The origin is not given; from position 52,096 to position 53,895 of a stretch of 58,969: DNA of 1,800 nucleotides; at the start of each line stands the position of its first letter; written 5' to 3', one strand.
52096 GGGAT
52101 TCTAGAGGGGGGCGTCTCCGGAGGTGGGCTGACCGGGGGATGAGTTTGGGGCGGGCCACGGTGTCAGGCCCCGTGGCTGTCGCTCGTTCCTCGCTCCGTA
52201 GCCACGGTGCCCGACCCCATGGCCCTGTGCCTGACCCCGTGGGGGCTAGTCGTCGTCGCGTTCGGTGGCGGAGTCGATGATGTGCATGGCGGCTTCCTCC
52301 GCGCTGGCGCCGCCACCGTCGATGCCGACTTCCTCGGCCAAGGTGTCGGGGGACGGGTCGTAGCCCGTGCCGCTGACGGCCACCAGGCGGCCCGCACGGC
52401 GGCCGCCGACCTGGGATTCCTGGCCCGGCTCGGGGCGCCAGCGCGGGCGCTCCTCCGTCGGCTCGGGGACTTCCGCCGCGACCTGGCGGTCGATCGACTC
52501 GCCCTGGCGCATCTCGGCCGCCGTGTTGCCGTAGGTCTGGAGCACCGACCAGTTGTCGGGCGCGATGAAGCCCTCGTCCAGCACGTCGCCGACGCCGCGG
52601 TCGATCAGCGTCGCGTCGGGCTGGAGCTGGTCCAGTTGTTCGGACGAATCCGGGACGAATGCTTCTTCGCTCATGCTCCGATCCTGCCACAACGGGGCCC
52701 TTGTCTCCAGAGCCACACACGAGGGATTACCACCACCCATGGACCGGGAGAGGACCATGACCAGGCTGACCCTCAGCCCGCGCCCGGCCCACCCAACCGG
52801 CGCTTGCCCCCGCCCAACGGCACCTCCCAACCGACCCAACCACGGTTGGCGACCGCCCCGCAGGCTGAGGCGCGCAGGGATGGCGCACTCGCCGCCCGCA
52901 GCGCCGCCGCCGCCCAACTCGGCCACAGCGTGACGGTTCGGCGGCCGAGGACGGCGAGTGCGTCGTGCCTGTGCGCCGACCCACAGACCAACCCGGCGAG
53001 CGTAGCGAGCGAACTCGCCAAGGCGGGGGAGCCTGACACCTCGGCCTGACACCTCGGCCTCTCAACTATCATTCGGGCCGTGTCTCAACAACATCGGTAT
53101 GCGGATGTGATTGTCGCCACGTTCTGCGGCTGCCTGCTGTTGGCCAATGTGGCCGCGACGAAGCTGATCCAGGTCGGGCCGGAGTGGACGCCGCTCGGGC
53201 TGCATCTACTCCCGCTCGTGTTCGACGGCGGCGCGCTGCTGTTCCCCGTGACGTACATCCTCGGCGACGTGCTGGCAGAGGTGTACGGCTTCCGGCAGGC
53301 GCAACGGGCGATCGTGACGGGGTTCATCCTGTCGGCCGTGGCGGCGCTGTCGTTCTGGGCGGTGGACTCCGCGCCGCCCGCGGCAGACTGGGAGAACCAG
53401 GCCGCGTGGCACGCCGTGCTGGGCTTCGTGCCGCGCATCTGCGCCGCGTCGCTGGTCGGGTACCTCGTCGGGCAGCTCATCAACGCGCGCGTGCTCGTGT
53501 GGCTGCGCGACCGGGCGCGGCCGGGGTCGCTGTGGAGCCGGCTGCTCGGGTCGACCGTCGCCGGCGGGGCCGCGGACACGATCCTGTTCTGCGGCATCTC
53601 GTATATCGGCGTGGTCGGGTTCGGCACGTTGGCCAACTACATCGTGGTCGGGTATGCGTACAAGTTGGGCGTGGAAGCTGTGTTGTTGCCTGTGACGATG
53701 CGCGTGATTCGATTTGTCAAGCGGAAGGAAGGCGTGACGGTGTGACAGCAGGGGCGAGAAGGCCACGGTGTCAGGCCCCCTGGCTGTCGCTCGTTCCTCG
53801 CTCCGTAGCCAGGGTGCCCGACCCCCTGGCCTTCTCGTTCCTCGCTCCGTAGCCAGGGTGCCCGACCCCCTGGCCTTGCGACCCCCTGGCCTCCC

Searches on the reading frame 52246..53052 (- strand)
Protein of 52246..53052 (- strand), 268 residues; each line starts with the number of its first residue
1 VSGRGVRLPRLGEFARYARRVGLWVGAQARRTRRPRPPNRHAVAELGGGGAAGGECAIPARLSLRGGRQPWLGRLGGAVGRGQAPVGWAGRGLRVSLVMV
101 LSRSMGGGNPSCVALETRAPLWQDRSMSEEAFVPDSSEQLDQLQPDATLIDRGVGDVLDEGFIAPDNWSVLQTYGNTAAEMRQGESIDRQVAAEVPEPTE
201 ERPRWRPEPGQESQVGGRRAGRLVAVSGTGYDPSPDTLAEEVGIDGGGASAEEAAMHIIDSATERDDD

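Call 71: search_protein_families(library=pfam, proteins=[window:52246-53052:-], max_evalue=0.01)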
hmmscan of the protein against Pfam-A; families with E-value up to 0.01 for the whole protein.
window:52246-53052:- (268 aa): 1 family
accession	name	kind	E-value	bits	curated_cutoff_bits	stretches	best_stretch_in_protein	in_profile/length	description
PF18970.5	DUF5709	-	8.3e-18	65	27.5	1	214-260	1-48/49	Family of unknown function (DUF5709)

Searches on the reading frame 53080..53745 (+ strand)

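Call 71: search_protein_families(library=pfam, proteins=[window:53080-53745:+], max_evalue=0.01)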
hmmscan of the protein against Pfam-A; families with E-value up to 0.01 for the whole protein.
window:53080-53745:+ (221 aa): 2 families
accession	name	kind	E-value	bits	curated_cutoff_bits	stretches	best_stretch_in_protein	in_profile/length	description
PF02592.20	Vut_1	-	5.4e-46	157.2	27.2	1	49-208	1-151/152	Putative vitamin uptake transporter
PF09622.15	DUF2391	-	0.0092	15.9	22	0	102-164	201-262/275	Putative integral membrane protein (DUF2391)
